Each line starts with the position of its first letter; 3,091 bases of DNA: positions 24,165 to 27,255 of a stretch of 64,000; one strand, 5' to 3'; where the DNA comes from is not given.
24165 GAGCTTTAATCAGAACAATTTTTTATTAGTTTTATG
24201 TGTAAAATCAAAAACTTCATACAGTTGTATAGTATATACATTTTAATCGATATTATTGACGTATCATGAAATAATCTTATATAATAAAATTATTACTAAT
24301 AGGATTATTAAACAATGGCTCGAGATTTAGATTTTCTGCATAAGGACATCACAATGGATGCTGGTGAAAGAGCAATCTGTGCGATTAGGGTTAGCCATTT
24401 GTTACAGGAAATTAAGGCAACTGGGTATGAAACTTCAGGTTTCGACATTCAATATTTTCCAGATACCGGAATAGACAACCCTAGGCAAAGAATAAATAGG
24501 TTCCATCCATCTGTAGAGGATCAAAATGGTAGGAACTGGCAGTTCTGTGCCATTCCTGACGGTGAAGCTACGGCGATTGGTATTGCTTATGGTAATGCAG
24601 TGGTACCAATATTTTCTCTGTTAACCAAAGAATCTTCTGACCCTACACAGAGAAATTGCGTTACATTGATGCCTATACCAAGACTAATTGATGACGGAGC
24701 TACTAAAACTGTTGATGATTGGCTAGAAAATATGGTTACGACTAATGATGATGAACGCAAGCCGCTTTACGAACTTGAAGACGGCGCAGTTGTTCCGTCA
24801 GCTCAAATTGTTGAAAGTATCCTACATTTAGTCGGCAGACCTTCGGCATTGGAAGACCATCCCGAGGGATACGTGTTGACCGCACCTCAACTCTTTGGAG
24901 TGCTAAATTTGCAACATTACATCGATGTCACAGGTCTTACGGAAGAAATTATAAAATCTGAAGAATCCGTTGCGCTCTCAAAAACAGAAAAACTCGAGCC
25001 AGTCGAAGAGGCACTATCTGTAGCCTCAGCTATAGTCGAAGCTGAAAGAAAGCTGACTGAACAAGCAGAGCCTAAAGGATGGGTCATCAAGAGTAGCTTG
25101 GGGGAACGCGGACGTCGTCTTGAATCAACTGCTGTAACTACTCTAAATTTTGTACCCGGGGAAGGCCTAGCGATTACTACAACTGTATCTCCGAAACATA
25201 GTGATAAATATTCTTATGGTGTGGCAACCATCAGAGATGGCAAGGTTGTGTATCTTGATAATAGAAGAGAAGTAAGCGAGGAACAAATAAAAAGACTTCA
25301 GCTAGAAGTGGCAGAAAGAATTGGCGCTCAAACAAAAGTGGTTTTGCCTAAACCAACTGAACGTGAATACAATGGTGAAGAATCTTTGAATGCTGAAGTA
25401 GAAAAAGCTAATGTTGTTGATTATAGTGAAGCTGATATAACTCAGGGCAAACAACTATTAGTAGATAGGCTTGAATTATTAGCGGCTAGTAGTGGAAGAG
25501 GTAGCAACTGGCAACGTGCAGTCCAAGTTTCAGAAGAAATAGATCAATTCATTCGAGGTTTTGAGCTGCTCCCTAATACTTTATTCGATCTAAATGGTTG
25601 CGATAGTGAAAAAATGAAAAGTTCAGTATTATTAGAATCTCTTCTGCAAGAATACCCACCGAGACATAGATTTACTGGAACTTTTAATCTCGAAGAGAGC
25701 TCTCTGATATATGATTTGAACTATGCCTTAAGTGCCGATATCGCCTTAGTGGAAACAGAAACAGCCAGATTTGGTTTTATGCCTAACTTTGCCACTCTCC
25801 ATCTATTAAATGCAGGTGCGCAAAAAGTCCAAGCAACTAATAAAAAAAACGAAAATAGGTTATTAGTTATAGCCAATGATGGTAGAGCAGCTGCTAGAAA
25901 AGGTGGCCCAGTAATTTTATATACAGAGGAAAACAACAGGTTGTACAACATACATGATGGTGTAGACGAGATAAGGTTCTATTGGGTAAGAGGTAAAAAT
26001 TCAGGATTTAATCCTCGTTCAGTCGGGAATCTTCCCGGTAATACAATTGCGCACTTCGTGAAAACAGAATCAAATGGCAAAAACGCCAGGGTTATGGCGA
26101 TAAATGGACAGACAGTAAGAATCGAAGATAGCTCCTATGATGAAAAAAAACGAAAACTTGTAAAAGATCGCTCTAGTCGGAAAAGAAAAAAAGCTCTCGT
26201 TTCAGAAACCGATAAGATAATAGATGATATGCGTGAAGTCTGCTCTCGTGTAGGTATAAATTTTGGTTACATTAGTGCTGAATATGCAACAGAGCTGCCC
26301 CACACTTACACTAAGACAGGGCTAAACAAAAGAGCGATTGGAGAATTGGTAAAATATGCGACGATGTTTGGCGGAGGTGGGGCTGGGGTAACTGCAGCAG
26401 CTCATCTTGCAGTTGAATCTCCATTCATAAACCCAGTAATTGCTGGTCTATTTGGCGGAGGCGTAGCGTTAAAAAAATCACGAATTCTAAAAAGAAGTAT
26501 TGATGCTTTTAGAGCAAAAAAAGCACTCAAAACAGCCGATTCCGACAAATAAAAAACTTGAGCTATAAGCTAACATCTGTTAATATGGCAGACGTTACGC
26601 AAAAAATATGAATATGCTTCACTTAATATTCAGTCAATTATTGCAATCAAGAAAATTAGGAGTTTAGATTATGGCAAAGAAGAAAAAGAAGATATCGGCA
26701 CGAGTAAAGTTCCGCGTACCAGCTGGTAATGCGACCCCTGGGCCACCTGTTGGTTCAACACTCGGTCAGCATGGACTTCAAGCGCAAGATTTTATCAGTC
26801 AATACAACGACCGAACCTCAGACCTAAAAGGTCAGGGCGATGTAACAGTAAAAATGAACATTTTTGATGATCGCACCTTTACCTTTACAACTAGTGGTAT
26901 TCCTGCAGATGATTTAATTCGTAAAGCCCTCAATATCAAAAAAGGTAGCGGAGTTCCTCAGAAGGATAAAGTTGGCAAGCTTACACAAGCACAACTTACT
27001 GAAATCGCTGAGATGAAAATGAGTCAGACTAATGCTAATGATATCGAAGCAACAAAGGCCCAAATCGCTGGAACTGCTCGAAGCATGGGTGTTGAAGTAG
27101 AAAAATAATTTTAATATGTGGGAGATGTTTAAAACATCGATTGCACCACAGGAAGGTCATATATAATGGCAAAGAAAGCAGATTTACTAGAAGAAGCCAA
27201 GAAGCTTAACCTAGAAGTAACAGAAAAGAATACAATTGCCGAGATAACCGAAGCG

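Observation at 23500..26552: Orphan 745-aa tail-anchored glycine-zipper protein inserted between nusG and rplK behind a 433-nt extremely AT-rich spacer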

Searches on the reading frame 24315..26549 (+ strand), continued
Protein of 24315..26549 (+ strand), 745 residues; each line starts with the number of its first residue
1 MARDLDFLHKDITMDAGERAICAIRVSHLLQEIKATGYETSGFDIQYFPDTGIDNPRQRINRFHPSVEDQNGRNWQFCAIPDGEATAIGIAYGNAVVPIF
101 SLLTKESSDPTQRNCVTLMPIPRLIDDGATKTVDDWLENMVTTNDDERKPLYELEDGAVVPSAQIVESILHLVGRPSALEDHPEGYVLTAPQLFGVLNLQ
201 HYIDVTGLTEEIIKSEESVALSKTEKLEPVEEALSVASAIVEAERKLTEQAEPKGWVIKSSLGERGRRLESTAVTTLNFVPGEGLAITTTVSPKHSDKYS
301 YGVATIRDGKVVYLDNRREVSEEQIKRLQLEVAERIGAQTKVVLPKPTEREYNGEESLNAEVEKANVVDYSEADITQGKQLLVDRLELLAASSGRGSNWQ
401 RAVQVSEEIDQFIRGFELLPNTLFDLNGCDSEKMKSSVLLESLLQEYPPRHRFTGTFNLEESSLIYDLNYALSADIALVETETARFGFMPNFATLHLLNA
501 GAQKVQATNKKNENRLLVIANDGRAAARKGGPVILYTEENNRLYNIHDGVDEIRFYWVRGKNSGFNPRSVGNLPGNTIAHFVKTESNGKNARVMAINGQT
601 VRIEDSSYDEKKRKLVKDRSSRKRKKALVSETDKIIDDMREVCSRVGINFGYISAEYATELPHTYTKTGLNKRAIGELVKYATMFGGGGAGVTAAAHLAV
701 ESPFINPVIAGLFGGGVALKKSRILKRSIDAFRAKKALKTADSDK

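Call 70: find_related_loci(query=P0002, collection=viral_contigs, flank=8000)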
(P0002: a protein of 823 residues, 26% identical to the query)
Query P0002 (823 aa) in viral_contigs; peptide patterns used: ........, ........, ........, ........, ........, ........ (x = any residue, [..] = any of these).
4 stretches matched a pattern, but none encodes a relative of the query by tblastn (E <= 1e-3).

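Call 75: find_encoding_contigs(protein=P0002, flank=10000, max_places=10)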
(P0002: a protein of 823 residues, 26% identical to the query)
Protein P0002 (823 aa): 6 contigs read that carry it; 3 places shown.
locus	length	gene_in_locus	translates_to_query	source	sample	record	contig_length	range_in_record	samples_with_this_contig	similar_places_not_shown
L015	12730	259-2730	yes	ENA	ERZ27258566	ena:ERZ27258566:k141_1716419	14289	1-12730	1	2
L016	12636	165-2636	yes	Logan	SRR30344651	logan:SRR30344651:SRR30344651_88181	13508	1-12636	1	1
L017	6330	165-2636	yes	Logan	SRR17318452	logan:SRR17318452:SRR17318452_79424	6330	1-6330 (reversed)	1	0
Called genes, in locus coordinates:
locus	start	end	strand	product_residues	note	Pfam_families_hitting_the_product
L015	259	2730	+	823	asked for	-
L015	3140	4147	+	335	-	PF02016:Peptidase_S66, PF17676:Peptidase_S66C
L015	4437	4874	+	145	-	-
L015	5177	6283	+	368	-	-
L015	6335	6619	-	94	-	-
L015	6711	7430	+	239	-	-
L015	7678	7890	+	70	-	-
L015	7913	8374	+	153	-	-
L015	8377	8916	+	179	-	PF18306:LDcluster4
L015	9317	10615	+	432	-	PF13393:tRNA-synt_His, PF00587:tRNA-synt_2b, PF03129:HGTP_anticodon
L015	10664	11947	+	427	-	PF05697:Trigger_N, PF00254:FKBP_C, PF05698:Trigger_C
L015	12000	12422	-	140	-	-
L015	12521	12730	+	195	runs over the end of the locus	PF00574:CLP_protease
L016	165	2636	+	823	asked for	-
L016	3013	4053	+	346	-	PF02016:Peptidase_S66, PF17676:Peptidase_S66C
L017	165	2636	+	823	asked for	-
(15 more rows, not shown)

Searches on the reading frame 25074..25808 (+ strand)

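Call 62: search_protein_families(library=pfam, proteins=[window:25074-25808:+], max_evalue=10)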
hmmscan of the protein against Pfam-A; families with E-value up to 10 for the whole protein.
seq(245 aa): 1 family
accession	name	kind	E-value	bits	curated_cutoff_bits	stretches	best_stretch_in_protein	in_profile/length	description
PF09401.15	CoV_NSP10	-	0.26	11.8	27.2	1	20-53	33-65/122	Coronavirus RNA synthesis protein NSP10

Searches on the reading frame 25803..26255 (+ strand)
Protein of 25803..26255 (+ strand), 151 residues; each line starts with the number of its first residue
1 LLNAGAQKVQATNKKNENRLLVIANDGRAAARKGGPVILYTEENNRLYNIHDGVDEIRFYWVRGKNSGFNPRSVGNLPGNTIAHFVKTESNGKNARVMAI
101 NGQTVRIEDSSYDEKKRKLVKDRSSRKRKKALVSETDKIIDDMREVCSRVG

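Call 62: search_protein_families(library=pfam, proteins=[window:25803-26255:+], max_evalue=10)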
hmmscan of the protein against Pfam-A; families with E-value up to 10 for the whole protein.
seq(151 aa): 0 families

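Call 64: search_solved_structures(query=A4, max_evalue=10, show_alignments=2)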
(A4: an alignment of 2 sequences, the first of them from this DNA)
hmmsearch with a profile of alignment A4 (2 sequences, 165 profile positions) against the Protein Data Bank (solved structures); distinct sequences matched with E-value up to 10: 5.
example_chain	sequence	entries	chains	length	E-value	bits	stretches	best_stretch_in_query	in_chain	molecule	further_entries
6a63_A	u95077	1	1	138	0.91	12.6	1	20-97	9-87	Galactoside-binding soluble lectin 13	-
5xg8_A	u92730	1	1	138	2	11.5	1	20-97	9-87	Galactoside-binding soluble lectin 13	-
5y03_A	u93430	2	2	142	2.1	11.4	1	20-97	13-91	Galactoside-binding soluble lectin 13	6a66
5xg7_A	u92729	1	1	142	2.1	11.4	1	20-97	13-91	Galactoside-binding soluble lectin 13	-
6a65_A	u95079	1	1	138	2.2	11.3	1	20-97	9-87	Galactoside-binding soluble lectin 13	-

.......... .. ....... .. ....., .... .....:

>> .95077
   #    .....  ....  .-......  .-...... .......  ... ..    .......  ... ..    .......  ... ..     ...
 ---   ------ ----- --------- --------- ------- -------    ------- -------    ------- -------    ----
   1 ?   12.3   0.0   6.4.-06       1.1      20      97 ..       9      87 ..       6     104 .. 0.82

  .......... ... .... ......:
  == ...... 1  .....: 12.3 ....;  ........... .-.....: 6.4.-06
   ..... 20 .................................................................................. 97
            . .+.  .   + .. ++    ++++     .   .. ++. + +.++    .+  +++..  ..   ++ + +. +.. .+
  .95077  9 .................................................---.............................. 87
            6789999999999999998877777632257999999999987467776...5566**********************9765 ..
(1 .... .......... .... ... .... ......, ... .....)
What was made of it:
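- On GRAM / PH-like domain: A PDB profile search found only noise, with E of about 1 (call 64).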

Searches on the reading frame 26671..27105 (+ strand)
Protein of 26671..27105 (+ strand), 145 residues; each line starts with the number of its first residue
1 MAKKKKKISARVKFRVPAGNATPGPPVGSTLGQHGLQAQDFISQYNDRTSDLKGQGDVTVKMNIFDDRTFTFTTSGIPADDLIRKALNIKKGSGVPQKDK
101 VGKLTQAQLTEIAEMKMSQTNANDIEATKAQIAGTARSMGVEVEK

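Call 4: search_protein_families(library=pfam, proteins=[window:26671-27105:+], max_evalue=1)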
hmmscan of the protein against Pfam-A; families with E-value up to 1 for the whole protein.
window:26671-27105:+ (145 aa): 3 families
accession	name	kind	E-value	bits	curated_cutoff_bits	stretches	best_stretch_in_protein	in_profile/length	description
PF00298.24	Ribosomal_L11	-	1.4e-23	83.6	21.4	1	78-143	4-69/69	Ribosomal protein L11, RNA binding domain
PF03946.19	Ribosomal_L11_N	-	1.8e-19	69.7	32.9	1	12-70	1-58/58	Ribosomal protein L11, N-terminal domain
PF12195.14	End_beta_barrel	-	0.033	14.6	35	1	32-76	24-65/83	Beta barrel domain of bacteriophage endosialidase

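Call 76: find_encoding_contigs(protein=window:26671-27105:+, flank=6000, max_places=10)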
Protein window:26671-27105:+ (145 aa): 23 contigs read that carry it; 10 places shown.
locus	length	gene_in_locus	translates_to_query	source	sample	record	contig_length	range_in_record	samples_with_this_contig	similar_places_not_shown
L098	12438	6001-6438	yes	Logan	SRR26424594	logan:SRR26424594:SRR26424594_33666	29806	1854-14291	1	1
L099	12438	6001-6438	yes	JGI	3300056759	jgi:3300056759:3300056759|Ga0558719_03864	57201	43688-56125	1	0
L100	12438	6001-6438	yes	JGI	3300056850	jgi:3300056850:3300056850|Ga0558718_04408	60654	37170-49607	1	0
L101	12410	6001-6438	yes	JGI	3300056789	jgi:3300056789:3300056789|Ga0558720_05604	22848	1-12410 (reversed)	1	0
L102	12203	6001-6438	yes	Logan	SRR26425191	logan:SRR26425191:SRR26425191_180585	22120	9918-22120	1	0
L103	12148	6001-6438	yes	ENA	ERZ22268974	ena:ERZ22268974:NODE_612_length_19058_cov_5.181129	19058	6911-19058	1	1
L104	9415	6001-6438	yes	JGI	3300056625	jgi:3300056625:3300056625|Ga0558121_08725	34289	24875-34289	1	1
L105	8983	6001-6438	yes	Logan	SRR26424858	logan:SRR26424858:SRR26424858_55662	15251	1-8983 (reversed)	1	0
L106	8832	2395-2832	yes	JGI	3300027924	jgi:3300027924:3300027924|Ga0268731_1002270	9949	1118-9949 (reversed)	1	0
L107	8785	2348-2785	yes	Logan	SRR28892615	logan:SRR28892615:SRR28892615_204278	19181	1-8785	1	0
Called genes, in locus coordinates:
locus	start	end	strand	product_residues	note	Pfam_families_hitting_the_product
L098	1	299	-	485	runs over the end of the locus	PF13506:Glyco_transf_21, PF00535:Glycos_transf_2, PF10111:Glyco_tranf_2_2 (weak), PF13641:Glyco_tranf_2_3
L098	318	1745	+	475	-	PF00890:FAD_binding_2 (weak), PF01134:GIDA (weak), PF01266:DAO (weak), PF07992:Pyr_redox_2, PF12831:FAD_oxidored, PF13738:Pyr_redox_3, PF00070:Pyr_redox, PF02852:Pyr_redox_dim, +4 more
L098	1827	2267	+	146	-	PF00584:SecE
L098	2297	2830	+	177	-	PF02357:NusG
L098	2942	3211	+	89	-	-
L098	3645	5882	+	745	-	-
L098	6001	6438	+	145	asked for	PF03946:Ribosomal_L11_N, PF00298:Ribosomal_L11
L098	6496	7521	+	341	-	PF00687:Ribosomal_L1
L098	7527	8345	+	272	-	PF00459:Inositol_P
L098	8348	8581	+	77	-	-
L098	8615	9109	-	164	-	PF00186:DHFR_1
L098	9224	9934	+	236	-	-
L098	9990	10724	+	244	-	PF22769:DCD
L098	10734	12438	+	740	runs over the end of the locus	PF02223:Thymidylate_kin, PF13521:AAA_28, PF02511:Thy1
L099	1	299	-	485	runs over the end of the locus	PF13506:Glyco_transf_21, PF00535:Glycos_transf_2, PF10111:Glyco_tranf_2_2 (weak), PF13641:Glyco_tranf_2_3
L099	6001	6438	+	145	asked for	PF03946:Ribosomal_L11_N, PF00298:Ribosomal_L11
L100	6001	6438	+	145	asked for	PF03946:Ribosomal_L11_N, PF00298:Ribosomal_L11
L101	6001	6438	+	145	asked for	PF03946:Ribosomal_L11_N, PF00298:Ribosomal_L11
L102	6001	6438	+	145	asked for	PF03946:Ribosomal_L11_N, PF00298:Ribosomal_L11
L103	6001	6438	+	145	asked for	PF03946:Ribosomal_L11_N, PF00298:Ribosomal_L11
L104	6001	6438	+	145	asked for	PF03946:Ribosomal_L11_N, PF00298:Ribosomal_L11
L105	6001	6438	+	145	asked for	PF03946:Ribosomal_L11_N, PF00298:Ribosomal_L11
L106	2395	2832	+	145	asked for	PF03946:Ribosomal_L11_N, PF00298:Ribosomal_L11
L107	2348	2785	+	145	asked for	PF03946:Ribosomal_L11_N, PF00298:Ribosomal_L11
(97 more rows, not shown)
